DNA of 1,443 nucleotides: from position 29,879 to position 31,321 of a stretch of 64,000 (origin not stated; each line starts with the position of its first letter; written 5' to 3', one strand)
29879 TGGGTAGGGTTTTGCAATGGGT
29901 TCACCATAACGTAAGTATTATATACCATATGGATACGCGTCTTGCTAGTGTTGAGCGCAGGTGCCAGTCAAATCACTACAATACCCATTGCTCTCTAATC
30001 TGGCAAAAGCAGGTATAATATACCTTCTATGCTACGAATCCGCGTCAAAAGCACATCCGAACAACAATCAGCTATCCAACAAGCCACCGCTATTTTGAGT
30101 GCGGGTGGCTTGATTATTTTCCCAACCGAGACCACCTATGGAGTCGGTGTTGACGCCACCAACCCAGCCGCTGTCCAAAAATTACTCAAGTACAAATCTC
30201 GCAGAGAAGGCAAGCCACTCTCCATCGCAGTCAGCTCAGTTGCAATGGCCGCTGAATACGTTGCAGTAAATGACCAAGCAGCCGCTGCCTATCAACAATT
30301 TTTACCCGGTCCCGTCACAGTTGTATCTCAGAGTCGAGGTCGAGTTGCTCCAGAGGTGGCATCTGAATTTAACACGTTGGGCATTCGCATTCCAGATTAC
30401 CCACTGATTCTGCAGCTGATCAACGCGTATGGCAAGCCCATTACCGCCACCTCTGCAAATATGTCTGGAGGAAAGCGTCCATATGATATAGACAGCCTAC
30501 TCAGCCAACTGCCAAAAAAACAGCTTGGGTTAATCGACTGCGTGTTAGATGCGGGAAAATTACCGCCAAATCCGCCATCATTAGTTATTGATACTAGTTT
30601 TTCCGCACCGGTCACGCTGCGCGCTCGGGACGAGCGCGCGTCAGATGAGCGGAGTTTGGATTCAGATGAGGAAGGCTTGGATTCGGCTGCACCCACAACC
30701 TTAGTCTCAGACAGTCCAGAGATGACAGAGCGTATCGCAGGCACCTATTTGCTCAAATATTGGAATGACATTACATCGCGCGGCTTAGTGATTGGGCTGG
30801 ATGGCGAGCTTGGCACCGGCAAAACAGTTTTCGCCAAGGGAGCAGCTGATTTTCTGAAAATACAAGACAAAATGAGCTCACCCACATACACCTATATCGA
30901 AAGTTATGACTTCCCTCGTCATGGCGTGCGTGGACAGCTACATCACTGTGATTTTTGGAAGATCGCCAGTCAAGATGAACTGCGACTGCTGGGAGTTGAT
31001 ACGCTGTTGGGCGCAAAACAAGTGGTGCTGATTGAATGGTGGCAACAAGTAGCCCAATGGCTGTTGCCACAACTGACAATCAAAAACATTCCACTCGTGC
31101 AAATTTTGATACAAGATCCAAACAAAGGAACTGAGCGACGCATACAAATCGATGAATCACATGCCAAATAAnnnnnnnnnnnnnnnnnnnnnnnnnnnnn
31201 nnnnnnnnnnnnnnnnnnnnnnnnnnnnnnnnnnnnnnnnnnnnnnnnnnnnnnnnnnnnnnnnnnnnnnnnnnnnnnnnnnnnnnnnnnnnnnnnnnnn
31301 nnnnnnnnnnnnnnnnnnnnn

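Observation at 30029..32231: TsaC(YrdC)-TsaE fusion protein adjacent to TsaD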

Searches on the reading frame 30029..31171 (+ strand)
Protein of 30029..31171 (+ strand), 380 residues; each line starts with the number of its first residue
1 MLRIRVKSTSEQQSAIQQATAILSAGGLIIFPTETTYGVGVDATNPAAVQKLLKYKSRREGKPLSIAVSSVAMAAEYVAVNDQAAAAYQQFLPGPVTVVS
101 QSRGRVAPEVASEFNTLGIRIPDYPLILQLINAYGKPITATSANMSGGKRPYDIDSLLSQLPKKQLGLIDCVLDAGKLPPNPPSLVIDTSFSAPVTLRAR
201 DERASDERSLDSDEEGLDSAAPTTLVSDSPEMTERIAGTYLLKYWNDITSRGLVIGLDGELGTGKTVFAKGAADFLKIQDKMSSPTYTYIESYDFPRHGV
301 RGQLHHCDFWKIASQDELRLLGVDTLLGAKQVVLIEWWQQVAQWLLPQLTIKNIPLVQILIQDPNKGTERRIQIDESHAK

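Call 3: search_protein_families(library=pfam, proteins=[window:30029-31171:+], max_evalue=0.1)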
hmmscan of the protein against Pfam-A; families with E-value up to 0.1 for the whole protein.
window:30029-31171:+ (380 aa): 3 families
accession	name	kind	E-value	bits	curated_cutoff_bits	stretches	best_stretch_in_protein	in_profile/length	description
PF01300.24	Sua5_yciO_yrdC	-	4.7e-43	147.2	25.1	1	22-198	2-176/178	Telomere recombination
PF02367.23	TsaE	-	1.1e-23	84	26.6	1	249-351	18-114/128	Threonylcarbamoyl adenosine biosynthesis protein TsaE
PF24883.2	NPHP3_N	-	0.076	13.6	24.8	0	243-298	13-66/164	Nephrocystin 3, N-terminal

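Call 4: search_protein_families(library=ncbifam, proteins=[window:30029-31171:+], max_evalue=0.1)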
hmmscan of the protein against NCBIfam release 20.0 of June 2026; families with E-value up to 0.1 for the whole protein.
window:30029-31171:+ (380 aa): 5 families
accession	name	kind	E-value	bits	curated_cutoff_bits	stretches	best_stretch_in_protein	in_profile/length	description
TIGR00057.1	TIGR00057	equivalog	1e-45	155.5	123.2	1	8-199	3-190/202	L-threonylcarbamoyladenylate synthase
NF007919.1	PRK10634.1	equivalog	4.5e-24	84.9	175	1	21-170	3-154/176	L-threonylcarbamoyladenylate synthase type 1 TsaC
TIGR00150.1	T6A_YjeE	equivalog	3.8e-19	68.9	60.1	1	249-349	19-114/135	tRNA (adenosine(37)-N6)-threonylcarbamoyltransferase complex ATPase subunit type 1 TsaE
NF007931.0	PRK10646.1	equivalog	2.5e-14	53.5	246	1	252-350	28-121/153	tRNA (adenosine(37)-N6)-threonylcarbamoyltransferase complex ATPase subunit type 1 TsaE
TIGR00143.1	hypF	equivalog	1.2e-10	40.2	466.1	1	9-159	187-336/741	carbamoyltransferase HypF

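Call 5: find_homologous_proteins(query=window:30029-31171:+)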
Query window:30029-31171:+ (380 aa): 2405 proteins with E <= 0.001 among 7592 candidates; the best 120 are listed.
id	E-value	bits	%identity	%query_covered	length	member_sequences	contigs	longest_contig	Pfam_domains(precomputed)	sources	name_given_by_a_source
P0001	4.8e-248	840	100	100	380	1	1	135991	PF01300.25,PF02367.24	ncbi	ncbi:MAG: L-threonylcarbamoyladenylate synthase [Patescibacteria group bacterium]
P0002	1.4e-171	589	72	100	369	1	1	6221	PF01300.25,PF02367.24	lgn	-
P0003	3.9e-158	544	69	97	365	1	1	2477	PF01300.25,PF02367.24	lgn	-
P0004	7.3e-137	474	61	99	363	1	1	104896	PF01300.25,PF02367.24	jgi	-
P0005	1.9e-131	457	58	98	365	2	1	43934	PF01300.25,PF02367.24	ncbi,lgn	-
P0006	2.1e-124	433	56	95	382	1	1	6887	PF01300.25,PF02367.24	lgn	-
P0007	5.6e-124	432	55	97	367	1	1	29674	PF01300.25,PF02367.24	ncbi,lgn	-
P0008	7.6e-124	432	55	99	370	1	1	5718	PF01300.25,PF02367.24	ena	-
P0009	8.2e-124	431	56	99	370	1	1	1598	PF01300.25,PF02367.24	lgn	-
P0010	1.4e-123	431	58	95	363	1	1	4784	PF01300.25,PF02367.24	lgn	-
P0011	2.0e-123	430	55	95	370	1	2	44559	PF01300.25,PF02367.24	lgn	-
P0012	3.5e-123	429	56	99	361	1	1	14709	PF01300.25,PF02367.24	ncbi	-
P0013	3.6e-123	429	56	97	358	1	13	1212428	PF01300.25,PF02367.24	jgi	jgi:L-threonylcarbamoyladenylate synthase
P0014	3.9e-123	429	57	96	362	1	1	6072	PF01300.25,PF02367.24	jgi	jgi:L-threonylcarbamoyladenylate synthase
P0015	1.5e-122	427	58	95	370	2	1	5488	PF01300.25,PF02367.24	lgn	-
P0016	1.7e-122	427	53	99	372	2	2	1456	PF01300.25,PF02367.24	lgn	-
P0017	4.1e-122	426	54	100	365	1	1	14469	PF01300.25,PF02367.24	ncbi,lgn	ncbi:MAG TPA: L-threonylcarbamoyladenylate synthase [Patescibacteria group bacterium]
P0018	6.4e-122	425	55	99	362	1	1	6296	PF01300.25,PF02367.24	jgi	jgi:L-threonylcarbamoyladenylate synthase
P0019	8.7e-122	425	54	98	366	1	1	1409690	PF01300.25,PF02367.24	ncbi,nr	ncbi:MAG TPA: L-threonylcarbamoyladenylate synthase [Vitreimonas sp.]|nr:L-threonylcarbamoyladenylat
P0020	8.7e-122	425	55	98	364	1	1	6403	PF01300.25,PF02367.24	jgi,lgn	-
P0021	9.2e-122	425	58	88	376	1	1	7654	PF01300.25,PF02367.24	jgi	jgi:L-threonylcarbamoyladenylate synthase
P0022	1.3e-121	424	54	98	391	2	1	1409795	PF01300.25,PF02367.24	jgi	-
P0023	3.5e-121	423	57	92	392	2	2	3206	PF01300.25,PF02367.24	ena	-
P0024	5.6e-121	422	56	96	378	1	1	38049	PF01300.25,PF02367.24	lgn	-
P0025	7.1e-121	422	55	98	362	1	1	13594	PF01300.25,PF02367.24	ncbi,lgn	-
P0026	1.0e-120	421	57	97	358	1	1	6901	PF01300.25,PF02367.24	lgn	-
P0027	1.2e-120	421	55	99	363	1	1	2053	PF01300.25,PF02367.24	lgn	-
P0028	1.8e-120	420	55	96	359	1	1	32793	PF01300.25,PF02367.24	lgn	-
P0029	1.8e-120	420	56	97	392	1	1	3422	PF01300.25,PF02367.24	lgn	-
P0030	2.5e-120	420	54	99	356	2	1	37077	PF01300.25,PF02367.24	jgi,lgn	-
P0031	4.4e-120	419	56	96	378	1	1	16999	PF01300.25,PF02367.24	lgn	-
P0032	6.8e-120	419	54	96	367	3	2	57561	PF01300.25,PF02367.24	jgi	jgi:L-threonylcarbamoyladenylate synthase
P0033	8.2e-120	418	53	98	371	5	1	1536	PF01300.25,PF02367.24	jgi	jgi:L-threonylcarbamoyladenylate synthase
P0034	8.2e-120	418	54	98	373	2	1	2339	PF01300.25,PF02367.24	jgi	jgi:L-threonylcarbamoyladenylate synthase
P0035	8.4e-120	418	54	96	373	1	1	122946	PF01300.25,PF02367.24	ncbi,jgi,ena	-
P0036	1.1e-119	418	54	97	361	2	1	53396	PF01300.25,PF02367.24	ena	-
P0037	1.3e-119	418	57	95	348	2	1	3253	PF01300.25,PF02367.24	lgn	-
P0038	1.4e-119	417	55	93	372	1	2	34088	PF01300.25,PF02367.24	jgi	jgi:L-threonylcarbamoyladenylate synthase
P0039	2.2e-119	417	54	96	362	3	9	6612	PF01300.25,PF02367.24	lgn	-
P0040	2.3e-119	417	55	99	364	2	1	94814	PF01300.25,PF02367.24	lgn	-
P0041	3.0e-119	416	54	99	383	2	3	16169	PF01300.25,PF02367.24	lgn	-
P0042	3.6e-119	416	56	99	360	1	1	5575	PF01300.25,PF02367.24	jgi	jgi:L-threonylcarbamoyladenylate synthase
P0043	4.2e-119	416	54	94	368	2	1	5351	PF01300.25,PF02367.24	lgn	-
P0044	4.5e-119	416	54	100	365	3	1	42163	PF01300.25,PF02367.24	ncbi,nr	ncbi:MAG: hypothetical protein COY81_03470 [Candidatus Pacebacteria bacterium CG_4_10_14_0_8_um_filt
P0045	4.8e-119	416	54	96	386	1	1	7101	PF01300.25,PF02367.24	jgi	jgi:L-threonylcarbamoyladenylate synthase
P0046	6.0e-119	415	57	96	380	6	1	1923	PF01300.25,PF02367.24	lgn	-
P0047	6.5e-119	415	56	96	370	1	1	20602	PF01300.25,PF02367.24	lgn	-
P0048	9.1e-119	415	56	99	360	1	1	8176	PF01300.25,PF02367.24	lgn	-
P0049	1.2e-118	414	54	99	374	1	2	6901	PF01300.25,PF02367.24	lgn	-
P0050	1.4e-118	414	53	99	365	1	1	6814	PF01300.25,PF02367.24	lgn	-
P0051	1.4e-118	414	53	99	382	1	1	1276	PF01300.25,PF02367.24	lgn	-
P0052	1.5e-118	414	53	99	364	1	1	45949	PF01300.25,PF02367.24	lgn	-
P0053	1.6e-118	414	54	94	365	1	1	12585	PF01300.25,PF02367.24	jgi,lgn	-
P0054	2.1e-118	414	55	99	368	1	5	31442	PF01300.25,PF02367.24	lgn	-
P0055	2.8e-118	413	53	99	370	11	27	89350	PF01300.25,PF02367.24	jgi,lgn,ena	jgi:L-threonylcarbamoyladenylate synthase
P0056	3.0e-118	413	55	96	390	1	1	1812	PF01300.25,PF02367.24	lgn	-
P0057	3.2e-118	413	54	99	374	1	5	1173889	PF01300.25,PF02367.24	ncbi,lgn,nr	ncbi:MAG: hypothetical protein BroJett025_09690 [Patescibacteria group bacterium]|nr:MAG: hypothetic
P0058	3.4e-118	413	54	97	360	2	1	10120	PF01300.25,PF02367.24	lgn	-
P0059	3.9e-118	413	54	98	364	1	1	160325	PF01300.25,PF02367.24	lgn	-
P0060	4.8e-118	412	54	98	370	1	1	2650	PF01300.25,PF02367.24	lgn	-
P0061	7.3e-118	412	55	98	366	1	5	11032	PF01300.25,PF02367.24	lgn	-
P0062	7.3e-118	412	55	95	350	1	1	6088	PF01300.25,PF02367.24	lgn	-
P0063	1.1e-117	411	55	96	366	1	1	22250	PF01300.25,PF02367.24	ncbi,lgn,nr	ncbi:MAG: L-threonylcarbamoyladenylate synthase [bacterium]|nr:L-threonylcarbamoyladenylate synthase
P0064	1.1e-117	411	55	97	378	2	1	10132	PF01300.25,PF02367.24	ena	-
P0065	1.1e-117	411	53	99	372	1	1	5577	PF01300.25,PF02367.24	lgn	-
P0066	1.2e-117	411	54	99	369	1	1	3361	PF01300.25,PF02367.24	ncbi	-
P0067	1.9e-117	410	51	99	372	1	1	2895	PF01300.25,PF02367.24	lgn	-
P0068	2.0e-117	410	59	62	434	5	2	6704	PF01300.25,PF02367.24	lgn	-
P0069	2.1e-117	410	53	99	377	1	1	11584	PF01300.25,PF02367.24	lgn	-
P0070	2.2e-117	410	55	97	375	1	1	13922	PF01300.25,PF02367.24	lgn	-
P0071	2.3e-117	410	54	99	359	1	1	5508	PF01300.25,PF02367.24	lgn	-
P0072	2.9e-117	410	58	86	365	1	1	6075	PF01300.25,PF02367.24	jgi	jgi:L-threonylcarbamoyladenylate synthase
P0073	3.2e-117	410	57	90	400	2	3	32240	PF01300.25,PF02367.24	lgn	-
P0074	3.4e-117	410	56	93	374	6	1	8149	PF01300.25,PF02367.24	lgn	-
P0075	3.5e-117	410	55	99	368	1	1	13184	PF01300.25,PF02367.24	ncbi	-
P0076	3.7e-117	410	55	97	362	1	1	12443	PF01300.25,PF02367.24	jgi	jgi:L-threonylcarbamoyladenylate synthase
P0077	3.8e-117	409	53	99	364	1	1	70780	PF01300.25,PF02367.24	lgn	-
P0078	4.3e-117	409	54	99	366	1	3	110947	PF01300.25,PF02367.24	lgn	-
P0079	5.4e-117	409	52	99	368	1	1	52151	PF01300.25,PF02367.24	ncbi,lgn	-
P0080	5.5e-117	409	52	99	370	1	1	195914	PF01300.25,PF02367.24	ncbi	-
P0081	6.8e-117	409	53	99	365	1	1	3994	PF01300.25,PF02367.24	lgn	-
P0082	8.5e-117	408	56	92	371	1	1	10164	PF01300.25,PF02367.24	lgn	-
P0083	8.6e-117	408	55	94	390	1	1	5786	PF01300.25,PF02367.24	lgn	-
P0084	9.0e-117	408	52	99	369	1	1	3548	PF01300.25,PF02367.24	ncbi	-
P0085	9.9e-117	408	55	98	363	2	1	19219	PF01300.25,PF02367.24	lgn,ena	-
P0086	1.0e-116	408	57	90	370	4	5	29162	PF01300.25,PF02367.24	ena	-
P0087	1.2e-116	408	55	99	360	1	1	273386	PF01300.25,PF02367.24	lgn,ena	-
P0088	1.3e-116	408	57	89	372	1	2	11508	PF01300.25,PF02367.24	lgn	-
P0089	1.5e-116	408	54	97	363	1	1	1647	PF01300.25,PF02367.24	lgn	-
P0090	1.6e-116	407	52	99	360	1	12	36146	PF01300.25,PF02367.24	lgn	-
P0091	2.3e-116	407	52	99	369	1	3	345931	PF01300.25,PF02367.24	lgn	-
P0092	2.5e-116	407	54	99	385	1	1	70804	PF01300.25,PF02367.24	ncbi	-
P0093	3.0e-116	407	54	99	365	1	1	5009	PF01300.25,PF02367.24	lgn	-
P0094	3.3e-116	406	54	97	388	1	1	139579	PF01300.25,PF02367.24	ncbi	-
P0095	3.4e-116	406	55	96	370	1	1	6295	PF01300.25,PF02367.24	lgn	-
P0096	4.4e-116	406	52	93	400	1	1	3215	PF01300.25,PF02367.24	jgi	jgi:L-threonylcarbamoyladenylate synthase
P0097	4.8e-116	406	54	95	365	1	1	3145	PF01300.25,PF02367.24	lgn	-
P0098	5.3e-116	406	56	95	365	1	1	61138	PF01300.25,PF02367.24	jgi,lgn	-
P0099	5.6e-116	406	54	97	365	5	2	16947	PF01300.25,PF02367.24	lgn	-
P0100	6.5e-116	405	53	99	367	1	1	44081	PF01300.25,PF02367.24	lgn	-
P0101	9.1e-116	405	55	97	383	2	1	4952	PF01300.25,PF02367.24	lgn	-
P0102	9.9e-116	405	54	94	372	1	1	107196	PF01300.25,PF02367.24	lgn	-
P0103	1.4e-115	404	53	98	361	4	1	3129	PF01300.25,PF02367.24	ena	-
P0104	1.4e-115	404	54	94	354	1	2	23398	PF01300.25,PF02367.24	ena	-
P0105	1.8e-115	404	54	97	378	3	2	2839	PF01300.25,PF02367.24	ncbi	-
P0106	1.9e-115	404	55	96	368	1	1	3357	PF01300.25,PF02367.24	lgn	-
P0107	2.5e-115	404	56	94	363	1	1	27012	PF01300.25,PF02367.24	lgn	-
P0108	2.6e-115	403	52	99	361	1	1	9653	PF01300.25,PF02367.24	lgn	-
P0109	2.9e-115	403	51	99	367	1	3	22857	PF01300.25,PF02367.24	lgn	-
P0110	3.5e-115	403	53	95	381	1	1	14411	PF01300.25,PF02367.24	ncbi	-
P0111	3.6e-115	403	53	96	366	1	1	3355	PF01300.25,PF02367.24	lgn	-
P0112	3.7e-115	403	54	94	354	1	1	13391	PF01300.25,PF02367.24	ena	-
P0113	3.8e-115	403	52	96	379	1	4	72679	PF01300.25,PF02367.24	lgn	-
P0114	4.1e-115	403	55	94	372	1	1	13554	PF01300.25,PF02367.24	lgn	-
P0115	4.6e-115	403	50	99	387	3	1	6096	PF01300.25,PF02367.24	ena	-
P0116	4.8e-115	403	59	56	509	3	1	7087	PF01300.25,PF02367.24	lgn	-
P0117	5.3e-115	402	51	99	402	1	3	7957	PF01300.25,PF02367.24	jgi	jgi:L-threonylcarbamoyladenylate synthase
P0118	5.5e-115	402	53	96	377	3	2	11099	PF01300.25,PF02367.24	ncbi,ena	-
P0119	7.0e-115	402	54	98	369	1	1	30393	PF01300.25,PF02367.24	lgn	-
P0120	9.0e-115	402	53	98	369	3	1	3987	PF01300.25,PF02367.24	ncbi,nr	ncbi:threonylcarbamoyl-AMP synthase [Candidatus Woesebacteria bacterium]|nr:threonylcarbamoyl-AMP sy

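Call 15: find_encoding_contigs(protein=P0001, flank=10000, max_places=3)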
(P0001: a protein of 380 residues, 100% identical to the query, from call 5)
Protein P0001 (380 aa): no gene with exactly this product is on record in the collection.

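Call 16: find_encoding_contigs(protein=P0013, flank=10000, max_places=3)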
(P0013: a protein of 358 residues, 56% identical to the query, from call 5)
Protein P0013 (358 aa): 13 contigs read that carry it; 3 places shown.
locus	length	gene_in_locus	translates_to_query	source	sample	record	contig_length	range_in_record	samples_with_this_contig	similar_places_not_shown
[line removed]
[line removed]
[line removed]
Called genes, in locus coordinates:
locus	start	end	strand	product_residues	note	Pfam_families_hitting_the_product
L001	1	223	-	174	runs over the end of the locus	PF13207:AAA_17, PF13238:AAA_18 (weak), PF13671:AAA_33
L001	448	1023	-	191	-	PF00702:Hydrolase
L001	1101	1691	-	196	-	PF01936:NYN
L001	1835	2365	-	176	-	-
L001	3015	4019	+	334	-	-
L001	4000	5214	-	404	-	PF03816:LytR_cpsA_psr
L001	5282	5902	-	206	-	-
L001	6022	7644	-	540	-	PF00118:Cpn60_TCP1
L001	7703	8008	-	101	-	PF00166:Cpn10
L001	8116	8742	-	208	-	PF01145:Band_7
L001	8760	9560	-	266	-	PF02096:60KD_IMP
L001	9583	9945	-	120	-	-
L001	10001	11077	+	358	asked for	PF01300:Sua5_yciO_yrdC, PF02367:TsaE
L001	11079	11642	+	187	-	-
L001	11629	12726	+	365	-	PF00814:TsaD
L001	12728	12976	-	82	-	-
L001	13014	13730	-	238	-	-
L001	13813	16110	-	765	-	PF17975:RNR_Alpha (faint), PF21995:RNR-II_ins_dom, PF02867:Ribonuc_red_lgC (faint)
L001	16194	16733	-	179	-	PF22811:Zn_ribbon_NrdR, PF03477:ATP-cone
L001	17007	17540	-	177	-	PF18915:DUF5667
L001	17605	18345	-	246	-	PF02517:Rce1-like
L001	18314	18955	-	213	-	PF13189:Cytidylate_kin2, PF13238:AAA_18, PF13207:AAA_17 (weak)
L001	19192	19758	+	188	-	PF28549:NDPSase_N, PF00293:NUDIX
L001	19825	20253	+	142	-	-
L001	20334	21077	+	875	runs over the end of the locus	PF00912:Transgly, PF00905:Transpeptidase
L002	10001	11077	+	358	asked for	PF01300:Sua5_yciO_yrdC, PF02367:TsaE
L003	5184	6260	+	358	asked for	PF01300:Sua5_yciO_yrdC, PF02367:TsaE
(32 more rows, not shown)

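Call 18: search_protein_families(library=ncbifam, proteins=[L001:11079-11642:+, L001:10001-11077:+, L001:11629-12726:+], max_evalue=10)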
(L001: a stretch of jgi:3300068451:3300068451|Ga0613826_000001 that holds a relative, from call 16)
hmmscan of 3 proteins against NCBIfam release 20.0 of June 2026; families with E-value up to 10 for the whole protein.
L001:11079-11642:+ (187 aa): 0 families

L001:10001-11077:+ (358 aa): 6 families
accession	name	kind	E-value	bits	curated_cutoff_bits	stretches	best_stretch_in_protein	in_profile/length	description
TIGR00057.1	TIGR00057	equivalog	1.1e-49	168.4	123.2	1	9-205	5-197/202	L-threonylcarbamoyladenylate synthase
TIGR00150.1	T6A_YjeE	equivalog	5.3e-22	78.1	60.1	1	237-351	19-127/135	tRNA (adenosine(37)-N6)-threonylcarbamoyltransferase complex ATPase subunit type 1 TsaE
NF007919.1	PRK10634.1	equivalog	9e-22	77.4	175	1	19-188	2-169/176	L-threonylcarbamoyladenylate synthase type 1 TsaC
NF007931.0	PRK10646.1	equivalog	6.9e-14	52.1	246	1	240-344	28-127/153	tRNA (adenosine(37)-N6)-threonylcarbamoyltransferase complex ATPase subunit type 1 TsaE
TIGR00143.1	hypF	equivalog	1.7e-05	23.2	466.1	1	11-161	190-339/741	carbamoyltransferase HypF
NF005992.0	PRK08116.1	subfamily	0.25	10.5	189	1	217-266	91-140/269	hypothetical protein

L001:11629-12726:+ (365 aa): 8 families
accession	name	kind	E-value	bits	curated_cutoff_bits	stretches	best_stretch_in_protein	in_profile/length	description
TIGR03723.1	T6A_TsaD_YgjD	equivalog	3.1e-98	328.8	296.1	1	8-347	1-312/314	tRNA (adenosine(37)-N6)-threonylcarbamoyltransferase complex transferase subunit TsaD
TIGR00329.1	gcp_kae1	subfamily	1.6e-89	300.2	207.8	1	9-341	1-305/305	tRNA (adenosine(37)-N6)-threonylcarbamoyltransferase complex transferase subunit TsaD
TIGR03722.2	arch_KAE1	equivalog_domain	1.4e-46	159.1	375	1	8-345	1-294/323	KEOPS complex N(6)-L-threonylcarbamoyladenine synthase Kae1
NF007174.0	PRK09605.1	equivalog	4.2e-45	154.2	447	1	8-346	3-297/535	bifunctional N(6)-L-threonylcarbamoyladenine synthase/serine/threonine protein kinase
TIGR03725.1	T6A_YeaZ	equivalog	5.5e-11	42.8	69.3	1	8-117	1-95/212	tRNA (adenosine(37)-N6)-threonylcarbamoyltransferase complex dimerization subunit type 1 TsaB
NF007142.0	PRK09585.2-1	equivalog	0.00066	18.7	435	1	229-315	252-336/384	anhydro-N-acetylmuramic acid kinase AnmK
NF007148.0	PRK09585.3-2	equivalog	0.002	16.9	387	1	231-315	258-339/386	anhydro-N-acetylmuramic acid kinase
NF007151.0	PRK09585.3-6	equivalog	0.024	13.3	599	1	229-317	266-353/396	anhydro-N-acetylmuramic acid kinase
